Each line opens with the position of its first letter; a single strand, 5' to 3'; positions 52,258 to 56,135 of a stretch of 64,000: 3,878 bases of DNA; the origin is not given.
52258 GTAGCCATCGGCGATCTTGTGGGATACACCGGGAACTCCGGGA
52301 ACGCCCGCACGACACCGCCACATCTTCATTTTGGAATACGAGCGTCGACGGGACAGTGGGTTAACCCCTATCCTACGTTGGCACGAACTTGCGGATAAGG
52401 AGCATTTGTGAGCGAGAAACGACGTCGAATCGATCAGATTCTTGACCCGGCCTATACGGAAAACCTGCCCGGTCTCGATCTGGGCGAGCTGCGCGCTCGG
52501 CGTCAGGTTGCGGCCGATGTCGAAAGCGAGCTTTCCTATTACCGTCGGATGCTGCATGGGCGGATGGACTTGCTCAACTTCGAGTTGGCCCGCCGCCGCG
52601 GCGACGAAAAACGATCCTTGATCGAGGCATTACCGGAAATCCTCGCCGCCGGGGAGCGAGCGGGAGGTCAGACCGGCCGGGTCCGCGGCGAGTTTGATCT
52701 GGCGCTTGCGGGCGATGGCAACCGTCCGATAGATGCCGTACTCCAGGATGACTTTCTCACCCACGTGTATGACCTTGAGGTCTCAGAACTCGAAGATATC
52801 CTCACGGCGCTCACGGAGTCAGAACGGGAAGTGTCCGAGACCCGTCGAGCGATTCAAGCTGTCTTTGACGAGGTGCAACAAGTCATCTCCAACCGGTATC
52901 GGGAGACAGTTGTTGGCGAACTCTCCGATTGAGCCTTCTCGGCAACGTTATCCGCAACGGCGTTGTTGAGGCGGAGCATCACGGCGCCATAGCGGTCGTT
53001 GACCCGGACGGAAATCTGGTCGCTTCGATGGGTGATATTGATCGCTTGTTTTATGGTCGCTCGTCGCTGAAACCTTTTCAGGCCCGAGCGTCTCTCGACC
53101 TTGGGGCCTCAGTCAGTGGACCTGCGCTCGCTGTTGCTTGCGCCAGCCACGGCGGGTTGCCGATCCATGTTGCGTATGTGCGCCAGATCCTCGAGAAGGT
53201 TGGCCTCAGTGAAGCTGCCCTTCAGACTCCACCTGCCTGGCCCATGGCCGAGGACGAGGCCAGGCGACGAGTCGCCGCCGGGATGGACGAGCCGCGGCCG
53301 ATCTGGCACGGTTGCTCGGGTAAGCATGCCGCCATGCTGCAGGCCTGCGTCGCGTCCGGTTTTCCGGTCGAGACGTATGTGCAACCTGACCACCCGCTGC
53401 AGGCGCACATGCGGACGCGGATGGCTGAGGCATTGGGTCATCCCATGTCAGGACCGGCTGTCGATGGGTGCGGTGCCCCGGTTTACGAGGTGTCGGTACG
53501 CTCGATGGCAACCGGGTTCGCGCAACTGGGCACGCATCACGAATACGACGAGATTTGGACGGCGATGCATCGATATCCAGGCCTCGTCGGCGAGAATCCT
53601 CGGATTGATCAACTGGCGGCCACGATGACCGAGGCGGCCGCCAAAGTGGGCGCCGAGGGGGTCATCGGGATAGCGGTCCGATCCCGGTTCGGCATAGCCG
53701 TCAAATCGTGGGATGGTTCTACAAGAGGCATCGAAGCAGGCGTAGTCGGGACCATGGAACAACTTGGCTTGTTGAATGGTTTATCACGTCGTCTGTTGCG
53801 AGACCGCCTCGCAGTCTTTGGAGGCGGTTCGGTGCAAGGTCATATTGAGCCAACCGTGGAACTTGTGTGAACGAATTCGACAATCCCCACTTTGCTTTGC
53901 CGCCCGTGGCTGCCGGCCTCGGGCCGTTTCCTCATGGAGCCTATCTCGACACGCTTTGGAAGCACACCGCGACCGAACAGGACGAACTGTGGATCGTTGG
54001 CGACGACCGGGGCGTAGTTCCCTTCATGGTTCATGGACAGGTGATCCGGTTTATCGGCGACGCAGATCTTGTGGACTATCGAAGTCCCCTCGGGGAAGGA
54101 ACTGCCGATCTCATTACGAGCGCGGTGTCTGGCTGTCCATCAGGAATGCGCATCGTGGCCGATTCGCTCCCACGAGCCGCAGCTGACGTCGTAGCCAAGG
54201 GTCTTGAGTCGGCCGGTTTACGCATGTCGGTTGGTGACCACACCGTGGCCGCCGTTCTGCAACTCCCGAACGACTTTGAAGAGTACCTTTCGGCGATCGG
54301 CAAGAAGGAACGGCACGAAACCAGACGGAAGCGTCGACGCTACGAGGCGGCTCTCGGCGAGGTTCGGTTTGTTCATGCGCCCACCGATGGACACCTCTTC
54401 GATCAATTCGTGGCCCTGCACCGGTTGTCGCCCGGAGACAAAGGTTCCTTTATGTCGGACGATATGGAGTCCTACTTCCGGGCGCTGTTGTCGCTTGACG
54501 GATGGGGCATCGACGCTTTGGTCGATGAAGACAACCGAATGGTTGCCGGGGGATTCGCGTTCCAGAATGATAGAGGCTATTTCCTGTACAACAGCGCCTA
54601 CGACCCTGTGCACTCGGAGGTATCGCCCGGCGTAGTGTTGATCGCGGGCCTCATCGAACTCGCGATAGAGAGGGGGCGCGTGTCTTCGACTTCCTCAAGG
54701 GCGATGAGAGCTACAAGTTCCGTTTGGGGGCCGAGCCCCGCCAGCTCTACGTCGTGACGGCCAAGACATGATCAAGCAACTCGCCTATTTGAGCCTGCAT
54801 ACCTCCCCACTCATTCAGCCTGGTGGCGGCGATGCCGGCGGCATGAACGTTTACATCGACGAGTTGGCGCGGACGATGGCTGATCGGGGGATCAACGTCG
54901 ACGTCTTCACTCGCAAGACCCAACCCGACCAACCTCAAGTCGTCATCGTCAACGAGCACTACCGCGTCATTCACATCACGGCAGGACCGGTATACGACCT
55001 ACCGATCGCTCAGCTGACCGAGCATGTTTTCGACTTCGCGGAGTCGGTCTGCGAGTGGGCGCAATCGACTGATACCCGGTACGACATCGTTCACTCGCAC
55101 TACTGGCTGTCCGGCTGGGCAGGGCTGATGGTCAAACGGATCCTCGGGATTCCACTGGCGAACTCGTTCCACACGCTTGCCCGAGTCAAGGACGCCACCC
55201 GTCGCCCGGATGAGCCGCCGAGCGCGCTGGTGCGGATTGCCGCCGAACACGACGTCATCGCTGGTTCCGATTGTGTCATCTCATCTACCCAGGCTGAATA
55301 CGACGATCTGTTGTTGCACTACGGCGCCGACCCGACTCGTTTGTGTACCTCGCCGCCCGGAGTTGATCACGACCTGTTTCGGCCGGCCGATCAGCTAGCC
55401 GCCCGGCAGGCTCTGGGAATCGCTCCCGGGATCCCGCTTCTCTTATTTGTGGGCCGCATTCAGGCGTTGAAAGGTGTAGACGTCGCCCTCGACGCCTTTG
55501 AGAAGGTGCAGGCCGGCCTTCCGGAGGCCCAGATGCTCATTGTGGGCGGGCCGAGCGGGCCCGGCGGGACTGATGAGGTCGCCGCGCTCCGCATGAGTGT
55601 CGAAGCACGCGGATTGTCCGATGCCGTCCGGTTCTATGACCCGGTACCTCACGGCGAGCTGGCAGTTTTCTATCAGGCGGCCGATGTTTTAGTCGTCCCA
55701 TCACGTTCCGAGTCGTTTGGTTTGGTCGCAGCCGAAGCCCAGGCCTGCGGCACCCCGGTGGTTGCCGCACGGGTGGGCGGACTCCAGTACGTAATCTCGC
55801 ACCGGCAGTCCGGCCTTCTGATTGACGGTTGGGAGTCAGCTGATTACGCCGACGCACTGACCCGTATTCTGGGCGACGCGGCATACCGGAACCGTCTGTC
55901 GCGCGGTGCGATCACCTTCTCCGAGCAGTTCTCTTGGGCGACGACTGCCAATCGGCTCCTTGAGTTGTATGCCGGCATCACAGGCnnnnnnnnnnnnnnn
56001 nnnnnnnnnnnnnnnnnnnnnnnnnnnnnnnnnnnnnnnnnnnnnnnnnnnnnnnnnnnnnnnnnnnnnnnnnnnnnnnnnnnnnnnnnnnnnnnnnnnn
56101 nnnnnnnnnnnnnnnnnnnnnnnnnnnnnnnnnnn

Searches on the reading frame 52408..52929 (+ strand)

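Call 44: search_protein_families(library=pfam, proteins=[window:52408-52929:+], max_evalue=0.001)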
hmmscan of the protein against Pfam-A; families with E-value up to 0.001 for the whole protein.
window:52408-52929:+ (174 aa): 1 family
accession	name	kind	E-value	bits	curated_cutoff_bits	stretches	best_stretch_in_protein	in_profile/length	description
PF22802.1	RsiG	-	3e-23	81.7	27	2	16-79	3-65/65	RsiG-like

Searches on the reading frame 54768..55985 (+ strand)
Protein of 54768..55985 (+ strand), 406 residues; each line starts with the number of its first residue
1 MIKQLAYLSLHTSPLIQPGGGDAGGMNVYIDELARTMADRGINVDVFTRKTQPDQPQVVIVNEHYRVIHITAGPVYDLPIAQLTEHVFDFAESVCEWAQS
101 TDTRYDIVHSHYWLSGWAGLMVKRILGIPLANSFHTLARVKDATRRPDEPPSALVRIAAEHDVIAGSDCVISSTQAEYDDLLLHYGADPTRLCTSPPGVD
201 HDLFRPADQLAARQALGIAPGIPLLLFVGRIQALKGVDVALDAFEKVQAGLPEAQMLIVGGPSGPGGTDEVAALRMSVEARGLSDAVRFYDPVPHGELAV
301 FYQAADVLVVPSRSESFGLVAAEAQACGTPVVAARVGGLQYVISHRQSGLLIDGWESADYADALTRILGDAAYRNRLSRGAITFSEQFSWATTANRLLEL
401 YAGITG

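Call 44: search_protein_families(library=pfam, proteins=[window:54768-55985:+], max_evalue=0.001)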
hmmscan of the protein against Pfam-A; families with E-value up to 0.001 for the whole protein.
window:54768-55985:+ (406 aa): 7 families
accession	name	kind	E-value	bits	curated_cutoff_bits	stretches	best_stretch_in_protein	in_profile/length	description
PF00534.26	Glycos_transf_1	-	1.2e-37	129.5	26.4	1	211-381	4-169/172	Glycosyl transferases group 1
PF13692.12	Glyco_trans_1_4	-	1.3e-31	110.2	27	1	223-370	2-142/142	Glycosyl transferases group 1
PF13439.12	Glyco_transf_4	-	1.5e-26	93.9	28.5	1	24-202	2-169/170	Glycosyltransferase Family 4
PF13579.12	Glyco_trans_4_4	-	3.3e-26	93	29.7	1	24-198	1-158/158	Glycosyl transferase 4-like domain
PF20706.3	GT4-conflict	-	6.1e-19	68.7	26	1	24-397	12-385/385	Family 4 Glycosyltransferase in conflict systems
PF08323.17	Glyco_transf_5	-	2e-05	24.9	22.7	1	43-136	70-167/239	Starch synthase catalytic domain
PF13524.12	Glyco_trans_1_2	-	0.00027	21.4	25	1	281-398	27-143/144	Glycosyl transferase-like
